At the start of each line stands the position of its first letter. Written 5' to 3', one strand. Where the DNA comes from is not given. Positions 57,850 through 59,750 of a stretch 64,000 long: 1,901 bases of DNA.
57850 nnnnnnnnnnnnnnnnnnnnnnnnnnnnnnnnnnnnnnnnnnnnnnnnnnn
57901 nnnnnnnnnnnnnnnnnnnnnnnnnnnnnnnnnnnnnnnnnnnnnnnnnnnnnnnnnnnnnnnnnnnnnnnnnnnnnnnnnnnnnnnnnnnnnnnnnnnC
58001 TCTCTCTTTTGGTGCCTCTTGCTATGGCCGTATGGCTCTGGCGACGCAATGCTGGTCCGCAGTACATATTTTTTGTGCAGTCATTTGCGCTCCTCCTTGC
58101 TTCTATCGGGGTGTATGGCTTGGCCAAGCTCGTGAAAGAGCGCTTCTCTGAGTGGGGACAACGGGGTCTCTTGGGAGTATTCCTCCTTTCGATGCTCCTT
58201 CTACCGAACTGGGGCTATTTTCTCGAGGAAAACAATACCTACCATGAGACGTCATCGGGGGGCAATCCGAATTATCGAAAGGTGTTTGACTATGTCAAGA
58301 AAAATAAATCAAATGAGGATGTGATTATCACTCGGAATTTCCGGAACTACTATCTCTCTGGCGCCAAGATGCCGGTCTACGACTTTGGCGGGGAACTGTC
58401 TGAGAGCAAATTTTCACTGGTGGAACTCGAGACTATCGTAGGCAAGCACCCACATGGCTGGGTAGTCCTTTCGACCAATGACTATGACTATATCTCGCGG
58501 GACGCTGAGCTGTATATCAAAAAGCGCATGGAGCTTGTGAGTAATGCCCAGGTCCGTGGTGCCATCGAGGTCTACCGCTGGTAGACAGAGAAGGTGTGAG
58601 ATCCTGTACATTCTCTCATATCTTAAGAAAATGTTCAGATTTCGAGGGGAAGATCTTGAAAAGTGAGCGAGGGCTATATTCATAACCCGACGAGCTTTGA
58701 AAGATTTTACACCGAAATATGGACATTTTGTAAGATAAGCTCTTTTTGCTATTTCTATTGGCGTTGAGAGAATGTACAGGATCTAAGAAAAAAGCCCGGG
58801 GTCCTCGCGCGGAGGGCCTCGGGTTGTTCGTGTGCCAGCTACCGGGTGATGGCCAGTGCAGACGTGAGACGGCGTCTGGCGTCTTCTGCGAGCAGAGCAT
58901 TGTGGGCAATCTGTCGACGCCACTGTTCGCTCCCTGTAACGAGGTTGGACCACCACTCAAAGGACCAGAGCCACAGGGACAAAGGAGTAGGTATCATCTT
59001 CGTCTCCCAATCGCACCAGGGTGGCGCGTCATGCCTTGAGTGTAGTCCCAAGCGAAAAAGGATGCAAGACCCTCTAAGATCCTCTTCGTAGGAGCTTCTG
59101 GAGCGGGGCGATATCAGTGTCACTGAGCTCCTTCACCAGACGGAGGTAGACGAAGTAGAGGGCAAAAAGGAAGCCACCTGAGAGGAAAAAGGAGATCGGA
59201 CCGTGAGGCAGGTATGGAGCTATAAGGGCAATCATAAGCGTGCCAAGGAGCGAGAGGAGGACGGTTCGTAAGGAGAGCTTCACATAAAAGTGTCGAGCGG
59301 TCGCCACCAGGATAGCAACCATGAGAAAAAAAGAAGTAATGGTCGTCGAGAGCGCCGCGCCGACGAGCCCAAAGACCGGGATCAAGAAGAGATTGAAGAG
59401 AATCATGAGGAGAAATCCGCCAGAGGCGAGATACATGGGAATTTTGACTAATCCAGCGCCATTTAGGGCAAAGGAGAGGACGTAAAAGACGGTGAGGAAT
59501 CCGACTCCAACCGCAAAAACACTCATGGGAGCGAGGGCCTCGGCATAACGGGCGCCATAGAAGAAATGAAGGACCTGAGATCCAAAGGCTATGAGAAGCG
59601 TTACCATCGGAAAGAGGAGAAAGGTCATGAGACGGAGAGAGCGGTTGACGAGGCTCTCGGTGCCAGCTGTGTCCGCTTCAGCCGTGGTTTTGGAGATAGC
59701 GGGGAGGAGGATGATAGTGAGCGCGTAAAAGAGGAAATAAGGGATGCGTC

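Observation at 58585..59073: Unusually long convergent intergenic region with an IR-bounded 187 bp element, a strong hairpin and a 240 bp GC-rich unexplained tract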

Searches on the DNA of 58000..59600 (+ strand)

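Call 4: search_rna_families(source=window, start=58000, end=59600, threshold=evalue, max_evalue=10, show_alignments=3)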
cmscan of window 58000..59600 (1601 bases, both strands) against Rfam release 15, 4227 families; matches with E-value up to 10: 4.
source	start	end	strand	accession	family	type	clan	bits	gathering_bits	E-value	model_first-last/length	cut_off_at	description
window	58972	59137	-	RF01969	RMST_8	Gene; lncRNA;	-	23.6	80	0.16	1-143/143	no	Rhabdomyosarcoma 2 associated transcript conserved region 8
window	58618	58738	+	RF04210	MIR8643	Gene; miRNA;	-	23.5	135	0.068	1-150/150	no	MIR8643 microRNA precursor family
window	58635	58722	+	RF03616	MIR1888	Gene; miRNA;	-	19.9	72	1.1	1-101/101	no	MIR1888 microRNA precursor family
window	58791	58820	+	RF00502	TCV_Pr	Cis-reg;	-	17.2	40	3.9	1-34/34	no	Turnip crinkle virus (TCV) core promoter hairpin (Pr)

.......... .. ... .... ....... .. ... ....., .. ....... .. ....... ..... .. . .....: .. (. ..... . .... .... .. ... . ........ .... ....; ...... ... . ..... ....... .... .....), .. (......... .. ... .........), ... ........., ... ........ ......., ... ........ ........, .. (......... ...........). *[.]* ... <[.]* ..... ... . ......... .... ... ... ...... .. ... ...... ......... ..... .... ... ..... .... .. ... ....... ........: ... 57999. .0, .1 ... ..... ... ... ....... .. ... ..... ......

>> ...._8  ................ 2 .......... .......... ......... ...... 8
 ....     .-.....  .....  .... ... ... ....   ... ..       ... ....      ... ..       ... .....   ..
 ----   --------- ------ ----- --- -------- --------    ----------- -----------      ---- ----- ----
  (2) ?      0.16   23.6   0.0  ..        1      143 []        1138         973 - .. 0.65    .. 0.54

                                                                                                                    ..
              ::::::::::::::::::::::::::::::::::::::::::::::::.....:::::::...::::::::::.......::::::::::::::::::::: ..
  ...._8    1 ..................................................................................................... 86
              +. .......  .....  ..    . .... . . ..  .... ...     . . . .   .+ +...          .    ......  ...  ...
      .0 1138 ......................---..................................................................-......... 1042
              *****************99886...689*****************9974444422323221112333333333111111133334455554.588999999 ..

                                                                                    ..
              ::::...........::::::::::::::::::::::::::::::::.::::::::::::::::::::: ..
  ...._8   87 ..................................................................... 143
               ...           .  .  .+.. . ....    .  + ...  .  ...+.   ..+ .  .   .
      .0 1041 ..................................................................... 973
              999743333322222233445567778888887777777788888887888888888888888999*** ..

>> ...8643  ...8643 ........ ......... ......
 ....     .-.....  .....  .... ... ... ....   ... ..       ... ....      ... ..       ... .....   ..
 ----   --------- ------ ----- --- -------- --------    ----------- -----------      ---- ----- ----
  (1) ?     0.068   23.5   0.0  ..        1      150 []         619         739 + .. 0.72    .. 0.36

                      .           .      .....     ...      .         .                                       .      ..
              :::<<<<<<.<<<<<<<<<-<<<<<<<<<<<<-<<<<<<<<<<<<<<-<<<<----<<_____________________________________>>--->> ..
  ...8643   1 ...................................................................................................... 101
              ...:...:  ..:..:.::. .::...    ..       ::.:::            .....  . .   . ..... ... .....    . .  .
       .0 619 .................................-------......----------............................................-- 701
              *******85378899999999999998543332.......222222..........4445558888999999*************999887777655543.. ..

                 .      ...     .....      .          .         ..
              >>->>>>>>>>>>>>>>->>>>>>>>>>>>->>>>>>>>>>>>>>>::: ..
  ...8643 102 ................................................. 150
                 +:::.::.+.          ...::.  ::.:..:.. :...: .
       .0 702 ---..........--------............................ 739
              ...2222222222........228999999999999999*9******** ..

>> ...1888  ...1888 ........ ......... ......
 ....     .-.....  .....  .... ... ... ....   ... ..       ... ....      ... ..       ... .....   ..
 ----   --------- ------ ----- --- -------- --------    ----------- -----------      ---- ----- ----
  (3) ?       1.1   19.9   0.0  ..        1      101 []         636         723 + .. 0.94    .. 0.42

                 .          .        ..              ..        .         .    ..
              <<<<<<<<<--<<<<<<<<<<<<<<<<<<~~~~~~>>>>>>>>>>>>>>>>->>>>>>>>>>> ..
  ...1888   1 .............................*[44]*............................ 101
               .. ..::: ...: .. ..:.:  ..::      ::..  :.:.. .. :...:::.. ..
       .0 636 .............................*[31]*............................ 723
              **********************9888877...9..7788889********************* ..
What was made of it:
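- On Rfam-curated structured RNA families: The best matches are miRNA- or lncRNA-like, at 17-24 bits against thresholds of 40-135 (call 4).
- Closest known: ERIC, Correia. Different: There is no sequence similarity, and none of the Rfam-curated motifs matched (call 4).
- The best hit has E = 0.068, far below its gathering score (call 4).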

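Call 43: build_rna_model(alignment_id=A3, structure=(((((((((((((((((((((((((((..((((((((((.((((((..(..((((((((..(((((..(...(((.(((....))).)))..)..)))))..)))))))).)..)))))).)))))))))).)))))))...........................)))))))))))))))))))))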
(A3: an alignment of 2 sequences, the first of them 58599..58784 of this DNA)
Model R1 built from alignment A3 (2 sequences, 186 columns); structure: as given.
model positions 186; base pairs 64; branch points 0; effective number of sequences 0.65; information 0.591 bits per position. Calibrated on 0.2 Mb of random sequence (short: E-values are rough).
structure used (alignment columns):
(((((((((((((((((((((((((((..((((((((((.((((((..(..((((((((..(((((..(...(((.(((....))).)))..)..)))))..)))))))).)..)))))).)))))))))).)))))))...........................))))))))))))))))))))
